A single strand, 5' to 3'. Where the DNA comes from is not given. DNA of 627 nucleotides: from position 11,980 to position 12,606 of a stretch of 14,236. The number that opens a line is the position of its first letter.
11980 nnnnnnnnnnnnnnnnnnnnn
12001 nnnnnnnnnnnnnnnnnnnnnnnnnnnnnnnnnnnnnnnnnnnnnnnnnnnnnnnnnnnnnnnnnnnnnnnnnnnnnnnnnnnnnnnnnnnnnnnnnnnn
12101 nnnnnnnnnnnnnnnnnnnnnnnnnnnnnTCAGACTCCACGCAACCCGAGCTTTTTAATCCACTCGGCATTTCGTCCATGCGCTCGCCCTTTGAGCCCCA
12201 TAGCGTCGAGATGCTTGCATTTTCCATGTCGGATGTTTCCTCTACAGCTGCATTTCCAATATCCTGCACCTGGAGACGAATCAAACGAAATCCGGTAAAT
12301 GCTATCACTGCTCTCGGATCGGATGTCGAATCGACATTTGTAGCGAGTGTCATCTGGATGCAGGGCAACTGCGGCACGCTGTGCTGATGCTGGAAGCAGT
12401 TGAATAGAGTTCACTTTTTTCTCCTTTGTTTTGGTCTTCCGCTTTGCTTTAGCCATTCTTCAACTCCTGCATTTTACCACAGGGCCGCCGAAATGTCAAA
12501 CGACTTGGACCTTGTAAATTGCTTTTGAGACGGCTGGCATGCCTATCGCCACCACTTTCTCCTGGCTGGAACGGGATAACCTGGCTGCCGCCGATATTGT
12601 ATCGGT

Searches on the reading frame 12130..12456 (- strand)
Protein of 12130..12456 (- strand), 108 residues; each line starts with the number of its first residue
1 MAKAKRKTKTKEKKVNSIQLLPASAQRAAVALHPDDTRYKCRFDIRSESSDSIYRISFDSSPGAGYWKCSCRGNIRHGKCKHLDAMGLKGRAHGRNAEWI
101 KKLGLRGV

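Call 31: search_protein_families(library=pfam, proteins=[window:12130-12456:-], max_evalue=0.01)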
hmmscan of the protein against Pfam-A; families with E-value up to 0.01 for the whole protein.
window:12130-12456:- (108 aa): 0 families

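Call 55: search_protein_families(library=pfam, alignment_id=A4, max_evalue=1)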
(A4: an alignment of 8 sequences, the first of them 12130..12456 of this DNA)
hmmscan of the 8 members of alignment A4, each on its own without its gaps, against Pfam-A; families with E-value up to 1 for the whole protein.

A. member 1, window:12130-12456:- (108 aa): 2 families
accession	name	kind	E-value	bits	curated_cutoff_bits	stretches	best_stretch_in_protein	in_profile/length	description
PF19886.4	DUF6359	-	0.16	12.2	23.2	1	4-45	48-88/110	Domain of unknown function (DUF6359)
PF04434.22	SWIM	-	0.18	11.8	19.6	1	67-83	13-30/38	SWIM zinc finger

B. families by the number of members that match (of 8 scanned): 4 families
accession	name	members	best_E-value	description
PF04434.22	SWIM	5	0.00019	SWIM zinc finger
PF18164.7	GNAT_C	1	0.064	GNAT-like C-terminal domain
PF19886.4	DUF6359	1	0.16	Domain of unknown function (DUF6359)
PF04813.17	HNF-1A_C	1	0.2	Hepatocyte nuclear factor 1 (HNF-1), alpha isoform C terminus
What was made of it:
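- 12130..12456 (-): 108-aa SWIM-type zinc-finger protein (CSC...CKH); member of the family that is the conserved neighbour of the J family; here 3.2 kb upstream of the J gene. Pfam SWIM is matched by 5 of 8 members, best E=1.9e-4 (call 55).
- On SWIM zinc finger (Pfam PF04434), for the 108-aa ORF 12130-12456: Five of 8 family members match, best E=1.9e-4 (call 55).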

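Call 71: search_protein_families(library=ncbifam, proteins=[window:12130-12456:-], max_evalue=1)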
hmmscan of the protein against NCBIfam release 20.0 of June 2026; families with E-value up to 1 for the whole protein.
window:12130-12456:- (108 aa): 0 families

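Call 79: find_related_loci(query=A4, collection=viral_contigs, flank=6000)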
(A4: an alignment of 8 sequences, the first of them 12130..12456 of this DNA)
Query A4 (108 aa) in viral_contigs; peptide patterns used: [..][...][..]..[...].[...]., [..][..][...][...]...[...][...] (x = any residue, [..] = any of these).
62 stretches matched a pattern; 24 encode a relative of the query (tblastn E <= 1e-3); 24 distinct loci.
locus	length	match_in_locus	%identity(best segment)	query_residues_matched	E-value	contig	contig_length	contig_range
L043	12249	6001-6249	57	21-103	3e-30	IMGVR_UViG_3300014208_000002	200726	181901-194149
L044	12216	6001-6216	43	17-91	2e-14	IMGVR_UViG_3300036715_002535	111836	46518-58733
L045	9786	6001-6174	50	31-90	1e-13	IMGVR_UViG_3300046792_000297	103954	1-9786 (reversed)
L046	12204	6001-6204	47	29-91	5e-13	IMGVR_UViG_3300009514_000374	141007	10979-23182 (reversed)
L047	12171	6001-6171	51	30-88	5e-13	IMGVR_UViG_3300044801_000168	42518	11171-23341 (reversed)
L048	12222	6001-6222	34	21-88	4e-11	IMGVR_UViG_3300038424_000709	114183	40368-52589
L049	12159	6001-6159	40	34-88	8e-11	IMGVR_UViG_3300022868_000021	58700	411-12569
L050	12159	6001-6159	40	34-88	8e-11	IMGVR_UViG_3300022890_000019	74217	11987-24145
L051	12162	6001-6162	46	35-90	6e-10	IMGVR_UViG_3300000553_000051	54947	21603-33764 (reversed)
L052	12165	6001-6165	47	34-90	6e-10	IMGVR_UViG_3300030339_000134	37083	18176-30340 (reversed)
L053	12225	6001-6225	40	13-90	7e-10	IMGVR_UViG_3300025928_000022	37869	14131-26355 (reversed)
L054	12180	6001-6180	39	25-86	1e-9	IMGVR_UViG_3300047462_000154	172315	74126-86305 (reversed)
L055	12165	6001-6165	39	34-90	2e-9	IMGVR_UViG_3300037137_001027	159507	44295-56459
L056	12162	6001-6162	43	35-90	3e-9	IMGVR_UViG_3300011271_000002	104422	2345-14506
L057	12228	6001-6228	35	9-90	9e-9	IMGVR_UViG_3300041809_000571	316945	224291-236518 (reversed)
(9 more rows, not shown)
